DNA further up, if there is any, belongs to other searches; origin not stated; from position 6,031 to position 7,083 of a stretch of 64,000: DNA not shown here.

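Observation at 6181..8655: Zinc-ribbon/MshEN/HDOD regulator with an overlapping Nif11-like 79-aa gene, convergent with a radical-SAM/SPASM-like protein lacking its Fe-S motif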

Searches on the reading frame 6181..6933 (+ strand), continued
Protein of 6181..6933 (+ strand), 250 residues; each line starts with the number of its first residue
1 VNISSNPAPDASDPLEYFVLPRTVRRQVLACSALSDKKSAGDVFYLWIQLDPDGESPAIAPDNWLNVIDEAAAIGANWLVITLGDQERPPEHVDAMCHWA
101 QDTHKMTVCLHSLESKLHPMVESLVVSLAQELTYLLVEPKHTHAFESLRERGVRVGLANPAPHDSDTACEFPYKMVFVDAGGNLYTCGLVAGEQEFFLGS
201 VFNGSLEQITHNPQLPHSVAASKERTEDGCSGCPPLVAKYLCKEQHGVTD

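Call 64: search_protein_families(library=ncbifam, proteins=[P0248, P0257, P0259, P0260, P0263, P0264, P0274, P0287, P0289, P0297], max_evalue=0.00001)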
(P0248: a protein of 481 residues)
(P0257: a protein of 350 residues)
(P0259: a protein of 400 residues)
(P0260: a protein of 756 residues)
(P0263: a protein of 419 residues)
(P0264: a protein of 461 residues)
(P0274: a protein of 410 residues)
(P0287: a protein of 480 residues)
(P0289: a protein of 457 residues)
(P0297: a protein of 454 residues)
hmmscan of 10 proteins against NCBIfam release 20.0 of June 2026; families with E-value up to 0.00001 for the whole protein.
P0248 (481 aa): 68 families (the best 25 are shown)
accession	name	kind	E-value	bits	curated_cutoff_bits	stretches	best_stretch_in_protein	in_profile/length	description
TIGR04055.1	rSAM_NirJ2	equivalog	6.7e-49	167.2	500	1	89-398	6-312/326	putative heme d1 biosynthesis radical SAM protein NirJ2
TIGR03962.1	mycofact_rSAM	equivalog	2e-46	158.8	265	1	91-414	20-331/339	mycofactocin radical SAM maturase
NF045574.1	sacti_mat_StsB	exception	3.8e-42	144.7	625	1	81-442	94-440/466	StsB family radical SAM/SPASM domain sactipeptide maturase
NF049973.1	radical_Rv1681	equivalog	1.2e-40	139.5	380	1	83-253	72-243/326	Rv1681 family radical SAM protein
TIGR04251.1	SCM_rSAM_ScmF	equivalog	2e-39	136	400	1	82-398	3-329/353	SynChlorMet cassette radical SAM/SPASM protein ScmF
TIGR04545.1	rSAM_ahbD_hemeb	equivalog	3.8e-39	135.1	500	1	91-395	8-322/339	heme b synthase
NF050035.1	rSAM_WgK_link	exception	5.8e-39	134.1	650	2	88-265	14-192/367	radical SAM/SPASM peptide maturase WgkB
TIGR04053.2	TIGR04053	equivalog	4.6e-36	124.8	395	1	84-302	10-228/366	TIGR04053 family radical SAM/SPASM domain-containing protein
TIGR04250.1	SCM_rSAM_ScmE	equivalog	1.1e-35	123.2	400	1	88-395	8-332/358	SynChlorMet cassette radical SAM/SPASM protein ScmE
TIGR04347.1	pseudo_SAM_Halo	equivalog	7.1e-32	111.1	525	1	85-290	41-244/390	TIGR04347 family pseudo-SAM/SPASM protein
NF041298.1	rSAM_mat_DynA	equivalog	9.9e-31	107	450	1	92-418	10-343/356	dynobactin maturation radical SAM/SPASM protein DynA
TIGR04051.1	rSAM_NirJ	equivalog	5e-30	104.7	515.45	1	92-285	11-203/354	heme d1 biosynthesis radical SAM protein NirJ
TIGR02668.1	moaA_archaeal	equivalog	6.3e-30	104.2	325.25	1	81-339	8-270/303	GTP 3',8-cyclase MoaA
TIGR04303.1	GeoRSP_rSAM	equivalog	9.6e-28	97.7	400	1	86-392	9-308/325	GeoRSP system radical SAM/SPASM protein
NF047865.1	rSAM_PapB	equivalog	9.1e-27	94.1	340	1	85-392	5-318/330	PapB family radical SAM/SPASM ranthipeptide maturase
TIGR04064.1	rSAM_nif11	equivalog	5.7e-23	81.4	518.7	1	60-430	57-435/459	nif11-like peptide radical SAM maturase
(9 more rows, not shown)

P0257 (350 aa): 48 families (the best 25 are shown)
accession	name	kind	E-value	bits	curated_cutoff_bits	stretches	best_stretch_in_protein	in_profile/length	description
TIGR04317.1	W_rSAM_matur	equivalog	6.1e-33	114.4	380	1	38-309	11-294/349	tungsten cofactor oxidoreductase radical SAM maturase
TIGR04051.1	rSAM_NirJ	equivalog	7.7e-21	74.4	515.45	1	38-229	9-189/354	heme d1 biosynthesis radical SAM protein NirJ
TIGR03962.1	mycofact_rSAM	equivalog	6e-20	71.7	265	1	26-151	7-132/339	mycofactocin radical SAM maturase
TIGR04545.1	rSAM_ahbD_hemeb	equivalog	1.8e-19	70.4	500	1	39-153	8-123/339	heme b synthase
TIGR04311.1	rSAM_Geo_metal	subfamily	4.2e-19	68.9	400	1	39-218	11-193/423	radical SAM/SPASM family putative metalloenzyme maturase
TIGR04054.1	rSAM_NirJ1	equivalog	5.5e-18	64.7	650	1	33-142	38-148/387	putative heme d1 biosynthesis radical SAM protein NirJ1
NF038283.1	viperin_w_prok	equivalog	7.5e-18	64.7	180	1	38-178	9-156/281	viperin family antiviral radical SAM protein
TIGR04546.1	rSAM_ahbC_deAc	equivalog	1.5e-17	63.5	650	1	34-205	42-206/390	12,18-didecarboxysiroheme deacetylase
TIGR04321.1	spiroSPASM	subfamily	2.3e-17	62.9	250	1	29-162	229-373/510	spiro-SPASM protein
TIGR04055.1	rSAM_NirJ2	equivalog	4.7e-17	62.5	500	1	33-126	2-94/326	putative heme d1 biosynthesis radical SAM protein NirJ2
TIGR02668.1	moaA_archaeal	equivalog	3.5e-16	59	325.25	1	39-151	18-131/303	GTP 3',8-cyclase MoaA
TIGR04426.1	rSAM_desII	equivalog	1.5e-15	56.9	450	1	21-203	104-290/468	dTDP-4-amino-4,6-dideoxy-D-glucose ammonia-lyase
NF050035.1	rSAM_WgK_link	exception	1.8e-15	56.8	650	1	29-208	7-180/367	radical SAM/SPASM peptide maturase WgkB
TIGR04347.1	pseudo_SAM_Halo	equivalog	4.6e-15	55.8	525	1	36-209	43-209/390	TIGR04347 family pseudo-SAM/SPASM protein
TIGR04251.1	SCM_rSAM_ScmF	equivalog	5.3e-15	55.6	400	1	32-167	9-143/353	SynChlorMet cassette radical SAM/SPASM protein ScmF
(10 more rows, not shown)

P0259 (400 aa): 69 families (the best 25 are shown)
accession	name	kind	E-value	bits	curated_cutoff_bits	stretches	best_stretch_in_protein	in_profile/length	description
NF045574.1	sacti_mat_StsB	exception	1.3e-31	110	625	1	74-373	92-400/466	StsB family radical SAM/SPASM domain sactipeptide maturase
NF050035.1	rSAM_WgK_link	exception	3.9e-31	108.3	650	2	83-245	14-179/367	radical SAM/SPASM peptide maturase WgkB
TIGR04051.1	rSAM_NirJ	equivalog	2.6e-30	105.6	515.45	2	84-242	8-168/354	heme d1 biosynthesis radical SAM protein NirJ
TIGR04053.2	TIGR04053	equivalog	7.5e-30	104.4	395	2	83-245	13-181/366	TIGR04053 family radical SAM/SPASM domain-containing protein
TIGR04545.1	rSAM_ahbD_hemeb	equivalog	1.9e-29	103.2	500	2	83-272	5-199/339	heme b synthase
TIGR03962.1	mycofact_rSAM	equivalog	2.5e-29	102.5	265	1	83-387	17-332/339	mycofactocin radical SAM maturase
TIGR04163.1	rSAM_cobopep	equivalog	8.2e-29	100.6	375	2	295-391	313-410/428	peptide-modifying radical SAM enzyme CbpB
TIGR04347.1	pseudo_SAM_Halo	equivalog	2.6e-27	96.1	525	2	83-239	43-201/390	TIGR04347 family pseudo-SAM/SPASM protein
TIGR04055.1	rSAM_NirJ2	equivalog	1.5e-26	93.7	500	1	84-386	6-322/326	putative heme d1 biosynthesis radical SAM protein NirJ2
TIGR04250.1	SCM_rSAM_ScmE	equivalog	7.9e-25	87.5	400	1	80-240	5-169/358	SynChlorMet cassette radical SAM/SPASM protein ScmE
TIGR04054.1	rSAM_NirJ1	equivalog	2.5e-24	85.6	650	1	83-243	41-203/387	putative heme d1 biosynthesis radical SAM protein NirJ1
TIGR04317.1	W_rSAM_matur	equivalog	3.4e-24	85.6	380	1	79-366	5-321/349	tungsten cofactor oxidoreductase radical SAM maturase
TIGR02109.1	PQQ_syn_pqqE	equivalog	4e-24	85.2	381.35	2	82-241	11-173/358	pyrroloquinoline quinone biosynthesis protein PqqE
NF041298.1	rSAM_mat_DynA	equivalog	5.7e-24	84.8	450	1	84-390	7-343/356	dynobactin maturation radical SAM/SPASM protein DynA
TIGR04546.1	rSAM_ahbC_deAc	equivalog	1.5e-23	83.3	650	1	83-242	44-205/390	12,18-didecarboxysiroheme deacetylase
TIGR04085.1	rSAM_more_4Fe4S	domain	1.3e-16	60.8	27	1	296-386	1-93/93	SPASM domain-containing protein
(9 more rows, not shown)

P0260 (756 aa): 115 families (the best 25 are shown)
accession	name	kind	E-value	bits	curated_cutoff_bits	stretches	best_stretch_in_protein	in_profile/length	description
TIGR04055.1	rSAM_NirJ2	equivalog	1.2e-48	166.3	500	1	114-439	7-322/326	putative heme d1 biosynthesis radical SAM protein NirJ2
TIGR03962.1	mycofact_rSAM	equivalog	7.2e-45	153.6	265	1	114-426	19-323/339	mycofactocin radical SAM maturase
TIGR04545.1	rSAM_ahbD_hemeb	equivalog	1.8e-43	149.3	500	1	113-440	6-336/339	heme b synthase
NF045574.1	sacti_mat_StsB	exception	2.7e-40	138.6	625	1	100-419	89-398/466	StsB family radical SAM/SPASM domain sactipeptide maturase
TIGR04053.2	TIGR04053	equivalog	2.8e-40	138.7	395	2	114-322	15-222/366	TIGR04053 family radical SAM/SPASM domain-containing protein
TIGR04250.1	SCM_rSAM_ScmE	equivalog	3.8e-40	137.9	400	1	111-421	7-332/358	SynChlorMet cassette radical SAM/SPASM protein ScmE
NF050035.1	rSAM_WgK_link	exception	6.3e-40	137.3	650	2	111-316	13-215/367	radical SAM/SPASM peptide maturase WgkB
TIGR04251.1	SCM_rSAM_ScmF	equivalog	1.5e-36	126.5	400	1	106-425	3-330/353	SynChlorMet cassette radical SAM/SPASM protein ScmF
NF049973.1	radical_Rv1681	equivalog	3.3e-36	124.9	380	1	108-287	73-253/326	Rv1681 family radical SAM protein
NF047865.1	rSAM_PapB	equivalog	8.3e-33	114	340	1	108-422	4-322/330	PapB family radical SAM/SPASM ranthipeptide maturase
TIGR02109.1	PQQ_syn_pqqE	equivalog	3.3e-32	111.8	381.35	1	111-441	11-332/358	pyrroloquinoline quinone biosynthesis protein PqqE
NF041298.1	rSAM_mat_DynA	equivalog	5.7e-32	111.1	450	1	116-447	10-346/356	dynobactin maturation radical SAM/SPASM protein DynA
TIGR04347.1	pseudo_SAM_Halo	equivalog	1.2e-29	103.7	525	1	113-312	44-240/390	TIGR04347 family pseudo-SAM/SPASM protein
TIGR04054.1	rSAM_NirJ1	equivalog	1.6e-29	102.7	650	1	113-315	42-241/387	putative heme d1 biosynthesis radical SAM protein NirJ1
TIGR04303.1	GeoRSP_rSAM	equivalog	7.7e-29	101.3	400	1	113-439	11-324/325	GeoRSP system radical SAM/SPASM protein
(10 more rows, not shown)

P0263 (419 aa): 69 families (the best 25 are shown)
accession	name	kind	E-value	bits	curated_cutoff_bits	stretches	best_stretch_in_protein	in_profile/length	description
NF045574.1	sacti_mat_StsB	exception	7.6e-40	137.1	625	1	18-390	24-405/466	StsB family radical SAM/SPASM domain sactipeptide maturase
NF050035.1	rSAM_WgK_link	exception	4.4e-33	114.8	650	2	90-277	13-200/367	radical SAM/SPASM peptide maturase WgkB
TIGR04545.1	rSAM_ahbD_hemeb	equivalog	2.4e-31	109.4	500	1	94-280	8-196/339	heme b synthase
NF041298.1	rSAM_mat_DynA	equivalog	7e-31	107.5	450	1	95-408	10-350/356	dynobactin maturation radical SAM/SPASM protein DynA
TIGR04163.1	rSAM_cobopep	equivalog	1e-29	103.6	375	2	307-403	313-411/428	peptide-modifying radical SAM enzyme CbpB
TIGR03962.1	mycofact_rSAM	equivalog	5.3e-29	101.5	265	1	94-385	20-318/339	mycofactocin radical SAM maturase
TIGR04051.1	rSAM_NirJ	equivalog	8.8e-29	100.6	515.45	1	95-253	11-168/354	heme d1 biosynthesis radical SAM protein NirJ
TIGR04055.1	rSAM_NirJ2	equivalog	1.1e-27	97.5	500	1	94-397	8-322/326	putative heme d1 biosynthesis radical SAM protein NirJ2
TIGR04250.1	SCM_rSAM_ScmE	equivalog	1.5e-27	96.4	400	1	90-246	7-163/358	SynChlorMet cassette radical SAM/SPASM protein ScmE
TIGR04347.1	pseudo_SAM_Halo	equivalog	3.5e-27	95.7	525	1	91-245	43-196/390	TIGR04347 family pseudo-SAM/SPASM protein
NF047865.1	rSAM_PapB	equivalog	2.6e-25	89.4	340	1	91-391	8-327/330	PapB family radical SAM/SPASM ranthipeptide maturase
TIGR04053.2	TIGR04053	equivalog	3.3e-25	89.1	395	1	95-260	17-187/366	TIGR04053 family radical SAM/SPASM domain-containing protein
TIGR04054.1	rSAM_NirJ1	equivalog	1.8e-24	86.1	650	1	93-280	43-231/387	putative heme d1 biosynthesis radical SAM protein NirJ1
TIGR04546.1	rSAM_ahbC_deAc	equivalog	3.4e-24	85.4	650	1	93-256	46-209/390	12,18-didecarboxysiroheme deacetylase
TIGR03942.1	sulfatase_rSAM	equivalog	6e-24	84.8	349.45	1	94-414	9-360/363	anaerobic sulfatase maturase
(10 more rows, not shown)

P0264 (461 aa): 71 families (the best 25 are shown)
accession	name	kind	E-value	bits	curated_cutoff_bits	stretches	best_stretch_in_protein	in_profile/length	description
NF045574.1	sacti_mat_StsB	exception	2.8e-44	151.8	625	1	7-444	9-430/466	StsB family radical SAM/SPASM domain sactipeptide maturase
TIGR03962.1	mycofact_rSAM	equivalog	5.9e-30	104.6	265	2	105-279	11-183/339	mycofactocin radical SAM maturase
NF050035.1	rSAM_WgK_link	exception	2.8e-29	102.3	650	2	104-243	7-146/367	radical SAM/SPASM peptide maturase WgkB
TIGR04251.1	SCM_rSAM_ScmF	equivalog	5.1e-28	98.5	400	2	107-279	5-178/353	SynChlorMet cassette radical SAM/SPASM protein ScmF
TIGR02109.1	PQQ_syn_pqqE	equivalog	4.1e-27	95.1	381.35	1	103-422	4-325/358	pyrroloquinoline quinone biosynthesis protein PqqE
TIGR02666.1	moaA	equivalog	5.5e-26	91.3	284.05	1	107-271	11-182/336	GTP 3',8-cyclase MoaA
TIGR04545.1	rSAM_ahbD_hemeb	equivalog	7.9e-25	88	500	1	112-275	6-167/339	heme b synthase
TIGR04055.1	rSAM_NirJ2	equivalog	8.3e-24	84.7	500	1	112-270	6-162/326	putative heme d1 biosynthesis radical SAM protein NirJ2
NF047865.1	rSAM_PapB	equivalog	1.3e-23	83.8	340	1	110-420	7-327/330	PapB family radical SAM/SPASM ranthipeptide maturase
TIGR02668.1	moaA_archaeal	equivalog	1.7e-23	83.1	325.25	1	107-275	11-179/303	GTP 3',8-cyclase MoaA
TIGR04250.1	SCM_rSAM_ScmE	equivalog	5.5e-23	81.4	400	1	107-275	4-171/358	SynChlorMet cassette radical SAM/SPASM protein ScmE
TIGR04103.1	rSAM_nif11_3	equivalog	1.2e-22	80.1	725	1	112-246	11-143/412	nif11-class peptide radical SAM maturase 3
NF038283.1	viperin_w_prok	equivalog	4.5e-22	78.5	180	1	110-259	6-167/281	viperin family antiviral radical SAM protein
NF001199.0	PRK00164.2-1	equivalog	4.3e-21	75.3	231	1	107-271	13-177/308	GTP 3',8-cyclase MoaA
TIGR04303.1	GeoRSP_rSAM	equivalog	4.5e-21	75.8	400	1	110-271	9-166/325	GeoRSP system radical SAM/SPASM protein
TIGR04347.1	pseudo_SAM_Halo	equivalog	2.6e-18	66.5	525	1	110-259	42-189/390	TIGR04347 family pseudo-SAM/SPASM protein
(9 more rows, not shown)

P0274 (410 aa): 33 families (the best 25 are shown)
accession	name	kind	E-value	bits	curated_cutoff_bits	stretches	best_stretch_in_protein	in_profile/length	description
TIGR02668.1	moaA_archaeal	equivalog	1.7e-18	66.6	325.25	1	97-285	9-193/303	GTP 3',8-cyclase MoaA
TIGR04545.1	rSAM_ahbD_hemeb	equivalog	1.9e-18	67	500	1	102-283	4-180/339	heme b synthase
TIGR04250.1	SCM_rSAM_ScmE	equivalog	4.8e-17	61.9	400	1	101-269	6-166/358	SynChlorMet cassette radical SAM/SPASM protein ScmE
TIGR02666.1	moaA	equivalog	1e-16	60.9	284.05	1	97-273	9-185/336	GTP 3',8-cyclase MoaA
TIGR02109.1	PQQ_syn_pqqE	equivalog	1.6e-16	60.2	381.35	1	100-264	9-165/358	pyrroloquinoline quinone biosynthesis protein PqqE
TIGR04055.1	rSAM_NirJ2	equivalog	5.1e-16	59.1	500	1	104-283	6-179/326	putative heme d1 biosynthesis radical SAM protein NirJ2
NF001199.0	PRK00164.2-1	equivalog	2.4e-15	56.5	231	1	97-294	11-203/308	GTP 3',8-cyclase MoaA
TIGR04053.2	TIGR04053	equivalog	2.9e-14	53.1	395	1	101-302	11-210/366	TIGR04053 family radical SAM/SPASM domain-containing protein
TIGR04193.1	SPASM_w_grasp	equivalog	1.2e-13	51.2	175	1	297-388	219-310/342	grasp-with-spasm system SPASM domain peptide maturase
TIGR04317.1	W_rSAM_matur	equivalog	1.3e-13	50.9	380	1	97-249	3-145/349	tungsten cofactor oxidoreductase radical SAM maturase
NF045574.1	sacti_mat_StsB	exception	1.2e-11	44.2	625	1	16-265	22-253/466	StsB family radical SAM/SPASM domain sactipeptide maturase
NF050035.1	rSAM_WgK_link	exception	3.1e-11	42.9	650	1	102-264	13-164/367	radical SAM/SPASM peptide maturase WgkB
NF038283.1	viperin_w_prok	equivalog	4.4e-11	42.5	180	1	104-259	8-168/281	viperin family antiviral radical SAM protein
NF041298.1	rSAM_mat_DynA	equivalog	5.7e-11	42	450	1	101-271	4-177/356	dynobactin maturation radical SAM/SPASM protein DynA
TIGR04051.1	rSAM_NirJ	equivalog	8.2e-11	41.5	515.45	1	102-278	6-173/354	heme d1 biosynthesis radical SAM protein NirJ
TIGR04347.1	pseudo_SAM_Halo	equivalog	1.4e-08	34.4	525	1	100-271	40-202/390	TIGR04347 family pseudo-SAM/SPASM protein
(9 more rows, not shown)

P0287 (480 aa): 48 families (the best 25 are shown)
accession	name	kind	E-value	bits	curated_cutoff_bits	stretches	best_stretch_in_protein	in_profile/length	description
TIGR04055.1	rSAM_NirJ2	equivalog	2.6e-32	112.7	500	1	142-445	6-312/326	putative heme d1 biosynthesis radical SAM protein NirJ2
TIGR04545.1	rSAM_ahbD_hemeb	equivalog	4.2e-30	105.3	500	1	141-446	5-325/339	heme b synthase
TIGR04303.1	GeoRSP_rSAM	equivalog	3e-26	92.7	400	1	142-438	11-306/325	GeoRSP system radical SAM/SPASM protein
TIGR04053.2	TIGR04053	equivalog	1e-25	90.8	395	1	140-339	12-213/366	TIGR04053 family radical SAM/SPASM domain-containing protein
TIGR04054.1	rSAM_NirJ1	equivalog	1.2e-24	86.7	650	1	141-350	41-251/387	putative heme d1 biosynthesis radical SAM protein NirJ1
TIGR04251.1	SCM_rSAM_ScmF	equivalog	2.8e-23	82.9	400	1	135-448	3-331/353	SynChlorMet cassette radical SAM/SPASM protein ScmF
TIGR04340.1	rSAM_ACGX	hypoth_equivalog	3.2e-23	82.5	400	1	137-442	4-323/341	radical SAM/SPASM domain protein, ACGX system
TIGR03962.1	mycofact_rSAM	equivalog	5.4e-23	81.7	265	1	140-436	16-310/339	mycofactocin radical SAM maturase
TIGR04051.1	rSAM_NirJ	equivalog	2e-22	79.7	515.45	1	142-302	8-169/354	heme d1 biosynthesis radical SAM protein NirJ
TIGR04250.1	SCM_rSAM_ScmE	equivalog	8.3e-22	77.6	400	2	136-289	3-158/358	SynChlorMet cassette radical SAM/SPASM protein ScmE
TIGR04546.1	rSAM_ahbC_deAc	equivalog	9.1e-22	77.4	650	1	123-339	28-242/390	12,18-didecarboxysiroheme deacetylase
NF045574.1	sacti_mat_StsB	exception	1.7e-21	76.6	625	1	131-459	91-414/466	StsB family radical SAM/SPASM domain sactipeptide maturase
TIGR04317.1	W_rSAM_matur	equivalog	5.4e-21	75.1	380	1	135-438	3-322/349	tungsten cofactor oxidoreductase radical SAM maturase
TIGR04347.1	pseudo_SAM_Halo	equivalog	7.6e-21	74.8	525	1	141-340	43-242/390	TIGR04347 family pseudo-SAM/SPASM protein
NF050035.1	rSAM_WgK_link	exception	4.2e-20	72.1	650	2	138-310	11-185/367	radical SAM/SPASM peptide maturase WgkB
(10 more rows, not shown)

P0289 (457 aa): 57 families (the best 25 are shown)
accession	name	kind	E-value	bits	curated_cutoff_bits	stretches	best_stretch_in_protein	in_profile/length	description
TIGR03962.1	mycofact_rSAM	equivalog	1.7e-36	126.1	265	1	114-450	11-331/339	mycofactocin radical SAM maturase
NF050035.1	rSAM_WgK_link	exception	3.8e-27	95.2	650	2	108-289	2-182/367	radical SAM/SPASM peptide maturase WgkB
NF012164.0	AlbA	equivalog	4e-27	94.7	850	1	12-434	15-413/442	subtilosin maturase AlbA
TIGR04303.1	GeoRSP_rSAM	equivalog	7.6e-26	91.4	400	1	114-450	4-324/325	GeoRSP system radical SAM/SPASM protein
TIGR04347.1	pseudo_SAM_Halo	equivalog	2.8e-25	89.4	525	1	121-294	44-217/390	TIGR04347 family pseudo-SAM/SPASM protein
TIGR03977.1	rSAM_pair_HxsC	equivalog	1.7e-24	86.3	267.9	1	117-278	27-190/292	His-Xaa-Ser system radical SAM maturase HxsC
TIGR04251.1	SCM_rSAM_ScmF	equivalog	2.1e-24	86.6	400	1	117-432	6-321/353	SynChlorMet cassette radical SAM/SPASM protein ScmF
NF047865.1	rSAM_PapB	equivalog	1.8e-23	83.3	340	1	119-443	7-327/330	PapB family radical SAM/SPASM ranthipeptide maturase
NF045574.1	sacti_mat_StsB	exception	3.8e-23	82.1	625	1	116-433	97-396/466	StsB family radical SAM/SPASM domain sactipeptide maturase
TIGR04055.1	rSAM_NirJ2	equivalog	5.9e-22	78.6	500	1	122-444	7-315/326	putative heme d1 biosynthesis radical SAM protein NirJ2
TIGR04080.1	rSAM_pep_cyc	equivalog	8.3e-22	77.5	500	1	13-450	7-438/440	KxxxW cyclic peptide radical SAM maturase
TIGR02668.1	moaA_archaeal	equivalog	1.9e-21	76.4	325.25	1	120-391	15-280/303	GTP 3',8-cyclase MoaA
TIGR04054.1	rSAM_NirJ1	equivalog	2.4e-21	75.8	650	1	121-280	42-199/387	putative heme d1 biosynthesis radical SAM protein NirJ1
TIGR04546.1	rSAM_ahbC_deAc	equivalog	3.3e-21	75.5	650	1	121-453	45-386/390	12,18-didecarboxysiroheme deacetylase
TIGR04051.1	rSAM_NirJ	equivalog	4.4e-21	75.2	515.45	1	121-300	8-184/354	heme d1 biosynthesis radical SAM protein NirJ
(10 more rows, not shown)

P0297 (454 aa): 75 families (the best 25 are shown)
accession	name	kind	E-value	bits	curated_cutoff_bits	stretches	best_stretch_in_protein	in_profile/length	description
NF045574.1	sacti_mat_StsB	exception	2.8e-55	188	625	1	12-445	15-433/466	StsB family radical SAM/SPASM domain sactipeptide maturase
TIGR03962.1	mycofact_rSAM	equivalog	2.7e-40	138.6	265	1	107-428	18-333/339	mycofactocin radical SAM maturase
TIGR04055.1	rSAM_NirJ2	equivalog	4e-38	131.8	500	1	107-426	6-322/326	putative heme d1 biosynthesis radical SAM protein NirJ2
TIGR04545.1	rSAM_ahbD_hemeb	equivalog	9.4e-38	130.5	500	2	107-268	6-166/339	heme b synthase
TIGR04250.1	SCM_rSAM_ScmE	equivalog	1.3e-37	129.6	400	2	106-287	8-189/358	SynChlorMet cassette radical SAM/SPASM protein ScmE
TIGR04051.1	rSAM_NirJ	equivalog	2.9e-37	128.5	515.45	2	105-284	6-183/354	heme d1 biosynthesis radical SAM protein NirJ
NF050035.1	rSAM_WgK_link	exception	2.2e-36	125.6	650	2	105-265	13-172/367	radical SAM/SPASM peptide maturase WgkB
TIGR04546.1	rSAM_ahbC_deAc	equivalog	1.7e-35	122.6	650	1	105-294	43-229/390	12,18-didecarboxysiroheme deacetylase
NF047865.1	rSAM_PapB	equivalog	1.9e-33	116.1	340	1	102-422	4-330/330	PapB family radical SAM/SPASM ranthipeptide maturase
TIGR04053.2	TIGR04053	equivalog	3.3e-32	112.2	395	2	106-272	13-181/366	TIGR04053 family radical SAM/SPASM domain-containing protein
TIGR03942.1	sulfatase_rSAM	equivalog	5.2e-32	111.3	349.45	1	107-419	7-335/363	anaerobic sulfatase maturase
TIGR04347.1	pseudo_SAM_Halo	equivalog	4.4e-31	108.5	525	2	105-277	42-212/390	TIGR04347 family pseudo-SAM/SPASM protein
NF041298.1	rSAM_mat_DynA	equivalog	4.9e-31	108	450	1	108-432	8-345/356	dynobactin maturation radical SAM/SPASM protein DynA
TIGR04054.1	rSAM_NirJ1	equivalog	1.2e-30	106.5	650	2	103-282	38-215/387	putative heme d1 biosynthesis radical SAM protein NirJ1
TIGR04340.1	rSAM_ACGX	hypoth_equivalog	1.2e-29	103.7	400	1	103-427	5-338/341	radical SAM/SPASM domain protein, ACGX system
TIGR04064.1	rSAM_nif11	equivalog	2.1e-23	82.8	518.7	1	77-425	54-417/459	nif11-like peptide radical SAM maturase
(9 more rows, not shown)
